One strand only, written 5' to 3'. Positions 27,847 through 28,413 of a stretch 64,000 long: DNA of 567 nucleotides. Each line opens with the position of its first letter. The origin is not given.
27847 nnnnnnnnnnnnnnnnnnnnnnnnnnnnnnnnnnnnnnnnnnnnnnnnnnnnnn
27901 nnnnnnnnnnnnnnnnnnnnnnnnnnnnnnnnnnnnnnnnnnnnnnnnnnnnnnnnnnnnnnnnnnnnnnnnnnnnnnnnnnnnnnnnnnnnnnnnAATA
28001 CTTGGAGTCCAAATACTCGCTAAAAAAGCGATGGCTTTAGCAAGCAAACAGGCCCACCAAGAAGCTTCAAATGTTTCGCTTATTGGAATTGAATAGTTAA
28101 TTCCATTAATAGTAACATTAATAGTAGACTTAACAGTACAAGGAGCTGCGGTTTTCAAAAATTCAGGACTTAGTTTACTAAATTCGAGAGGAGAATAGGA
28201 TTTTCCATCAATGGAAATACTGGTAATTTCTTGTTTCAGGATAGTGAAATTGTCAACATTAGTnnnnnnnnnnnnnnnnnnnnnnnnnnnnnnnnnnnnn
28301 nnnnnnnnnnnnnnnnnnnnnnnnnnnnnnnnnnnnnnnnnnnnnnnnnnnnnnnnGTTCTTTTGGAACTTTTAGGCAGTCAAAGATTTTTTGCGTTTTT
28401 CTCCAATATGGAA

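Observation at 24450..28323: Small secreted Cys peptide + GLPGLI + outer-membrane barrel: candidate peptide export, display or signalling system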

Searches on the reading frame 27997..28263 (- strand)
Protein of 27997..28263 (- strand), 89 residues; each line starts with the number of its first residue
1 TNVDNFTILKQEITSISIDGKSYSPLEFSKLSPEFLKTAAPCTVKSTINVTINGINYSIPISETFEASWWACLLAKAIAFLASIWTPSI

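Call 92: search_protein_representatives(alignment_id=A4)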
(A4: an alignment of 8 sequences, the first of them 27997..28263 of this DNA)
Query: 8 sequences, 89 profile positions. Proteins with E-value up to 0.001 (for the whole library): 10; up to 1e-10: 6; up to 1e-30: 2. The best 10 are listed.
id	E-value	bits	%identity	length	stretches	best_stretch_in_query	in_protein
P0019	1.5e-37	143.6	-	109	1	1-89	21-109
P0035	2.6e-35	136.5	-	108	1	3-89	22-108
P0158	1.5e-29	118.0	-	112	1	2-89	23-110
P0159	6.1e-17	77.6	-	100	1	7-86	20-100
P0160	1.6e-14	69.9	-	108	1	4-85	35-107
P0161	7.4e-14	67.7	-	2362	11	15-62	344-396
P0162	3.1e-10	56.1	-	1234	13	35-63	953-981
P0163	7.9e-09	51.6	-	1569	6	15-63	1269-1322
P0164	3.9e-06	42.9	-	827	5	15-51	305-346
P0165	2.5e-05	40.4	-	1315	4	15-53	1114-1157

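Call 93: search_protein_families(library=pfam, proteins=[P0161, P0162, P0163, P0164, P0165, P0159, P0160], max_evalue=0.001)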
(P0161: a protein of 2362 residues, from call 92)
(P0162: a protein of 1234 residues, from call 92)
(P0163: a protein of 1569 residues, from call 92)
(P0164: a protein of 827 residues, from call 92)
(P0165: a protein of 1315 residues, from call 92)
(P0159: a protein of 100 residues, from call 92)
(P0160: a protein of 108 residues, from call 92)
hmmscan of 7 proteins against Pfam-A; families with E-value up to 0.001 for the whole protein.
P0161 (2362 aa): 10 families
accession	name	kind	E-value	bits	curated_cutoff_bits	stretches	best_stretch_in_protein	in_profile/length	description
PF13573.12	SprB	-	6e-69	227.8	28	11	4-39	1-36/37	SprB repeat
PF06832.18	BiPBP_C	-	1.5e-19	70.1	26.8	0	1936-1983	31-80/90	Penicillin-Binding Protein C-terminus Family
PF18962.6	Por_Secre_tail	-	8e-12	45.7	27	1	2286-2361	2-75/75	Secretion system C-terminal sorting domain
PF18911.6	PKD_4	-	2.8e-09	37.3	27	1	1853-1905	28-80/85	PKD domain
PF00577.26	Usher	-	1.5e-07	31.1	27.1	0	800-857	98-155/549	Outer membrane usher protein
PF11589.14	DUF3244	-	4.4e-06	27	25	0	2301-2354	37-89/96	Domain of unknown function (DUF3244)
PF00801.26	PKD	-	1.4e-05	25.4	23.5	1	1831-1895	1-66/80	PKD domain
PF19081.6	Ig_7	-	0.00033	21.3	27.3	1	864-927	8-81/84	Ig-like domain CHU_C associated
PF00009.33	GTP_EFTU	-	0.00064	19.8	26.5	0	445-497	56-107/188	Elongation factor Tu GTP binding domain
PF17210.9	SdrD_B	-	0.00074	20.1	29.7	0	357-387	51-81/112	SdrD B-like domain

P0162 (1234 aa): 12 families
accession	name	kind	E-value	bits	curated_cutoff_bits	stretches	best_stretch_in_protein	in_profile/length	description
PF13573.12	SprB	-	5.5e-155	503.1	28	14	665-699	3-37/37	SprB repeat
PF17963.7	Big_9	-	5.8e-21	75.6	23.6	0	911-969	43-89/89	Bacterial Ig domain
PF09430.16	EMC7_beta-sandw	-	1.2e-19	71.1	26.6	0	783-824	32-72/122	ER membrane protein complex subunit 7, beta-sandwich domain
PF17210.9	SdrD_B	-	4.1e-14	53.2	29.7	0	941-966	51-76/112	SdrD B-like domain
PF23623.1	GBD_IRG7_N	-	1e-12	48.5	27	0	294-333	51-92/95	IRG7 N-terminal galactose binding domain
PF19384.4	DUF5959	-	8.4e-11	42.2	26.5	0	1107-1129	93-115/134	Family of unknown function (DUF5959)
PF07495.19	Y_Y_Y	-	1.3e-10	41.4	26.6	0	226-248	28-49/65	Y_Y_Y domain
PF24421.1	Ig_J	-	6.5e-10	39.5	29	0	230-248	69-87/104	Tip attachment protein J, Ig-like domain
PF06832.18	BiPBP_C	-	1.5e-09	38.1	26.8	0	917-966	36-90/90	Penicillin-Binding Protein C-terminus Family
PF16656.11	Pur_ac_phosph_N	-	5.7e-06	27.2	30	0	804-887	13-91/93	Purple acid Phosphatase, N-terminal domain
PF22352.2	K319L-like_PKD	-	1.9e-05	25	27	0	702-732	51-83/84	K319L-like, PKD domain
PF22661.2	CO4A-B_CUB_C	-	0.00031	21.3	27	0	738-760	39-61/67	Complement C4A/B CUB C-terminal domain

P0163 (1569 aa): 11 families
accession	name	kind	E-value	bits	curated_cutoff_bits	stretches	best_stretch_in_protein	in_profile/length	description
PF13573.12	SprB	-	2.3e-90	296.4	28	12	399-431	4-37/37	SprB repeat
PF06832.18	BiPBP_C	-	9.4e-22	77.2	26.8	0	483-530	31-83/90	Penicillin-Binding Protein C-terminus Family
PF13585.12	CHU_C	-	8.7e-11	42.2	27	1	1482-1554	2-75/86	CHU_C Type IX secretion signal domain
PF00666.23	Cathelicidins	-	6.5e-10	39.7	21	0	452-488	40-76/101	Cathelicidin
PF07495.19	Y_Y_Y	-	9.2e-09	35.5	26.6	0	350-372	26-45/65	Y_Y_Y domain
PF00577.26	Usher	-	2.5e-08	33.7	27.1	0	409-465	97-152/549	Outer membrane usher protein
PF19070.5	DUF5766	-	6.6e-06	26.7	27.4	0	480-512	31-63/77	Family of unknown function (DUF5766)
PF15130.11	DUF4566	-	3.3e-05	23.9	27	0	440-462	92-114/226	Domain of unknown function (DUF4566)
PF19081.6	Ig_7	-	5.7e-05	23.8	27.3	1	1316-1390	4-80/84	Ig-like domain CHU_C associated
PF14765.12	PS-DH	-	5.8e-05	23.1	23.7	0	550-571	132-153/166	Polyketide synthase dehydratase N-terminal domain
PF20254.3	DMFA2_C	-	0.00046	20.1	27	0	1358-1428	48-111/374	N,N-dimethylformamidase beta subunit-like, C-terminal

P0164 (827 aa): 6 families
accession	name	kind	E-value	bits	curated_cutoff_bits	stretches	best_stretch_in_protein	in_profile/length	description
PF13573.12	SprB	-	1e-71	236.7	28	8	591-624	2-35/37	SprB repeat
PF13585.12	CHU_C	-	3.2e-23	82.1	27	1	742-824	2-85/86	CHU_C Type IX secretion signal domain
PF25117.1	Agd3_C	-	4.2e-09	36.5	27.5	0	567-593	16-42/67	Agd3 C-terminal domain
PF09430.16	EMC7_beta-sandw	-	1.5e-05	25.7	26.6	0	79-113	29-63/122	ER membrane protein complex subunit 7, beta-sandwich domain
PF06832.18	BiPBP_C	-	9.1e-05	22.7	26.8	0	53-99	31-82/90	Penicillin-Binding Protein C-terminus Family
PF20835.2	PA_Ig-like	-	0.00012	22.3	27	0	479-508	46-75/155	Anthrax protective antigen, immunoglobulin-like domain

P0165 (1315 aa): 7 families
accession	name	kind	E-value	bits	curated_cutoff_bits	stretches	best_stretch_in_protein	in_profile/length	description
PF13573.12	SprB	-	1.1e-59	198.2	28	9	1087-1121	2-36/37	SprB repeat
PF06832.18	BiPBP_C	-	5.1e-11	42.8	26.8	0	876-918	40-87/90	Penicillin-Binding Protein C-terminus Family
PF18962.6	Por_Secre_tail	-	1.8e-09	38.2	27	1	1240-1312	1-74/75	Secretion system C-terminal sorting domain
PF07495.19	Y_Y_Y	-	5e-08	33.2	26.6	0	583-602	29-48/65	Y_Y_Y domain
PF24421.1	Ig_J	-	5.1e-06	27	29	0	1194-1230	66-102/104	Tip attachment protein J, Ig-like domain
PF23623.1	GBD_IRG7_N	-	3.4e-05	24.4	27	0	1043-1068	58-82/95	IRG7 N-terminal galactose binding domain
PF17210.9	SdrD_B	-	0.00017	22.2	29.7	0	637-686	27-75/112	SdrD B-like domain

P0159 (100 aa): 0 families

P0160 (108 aa): 0 families
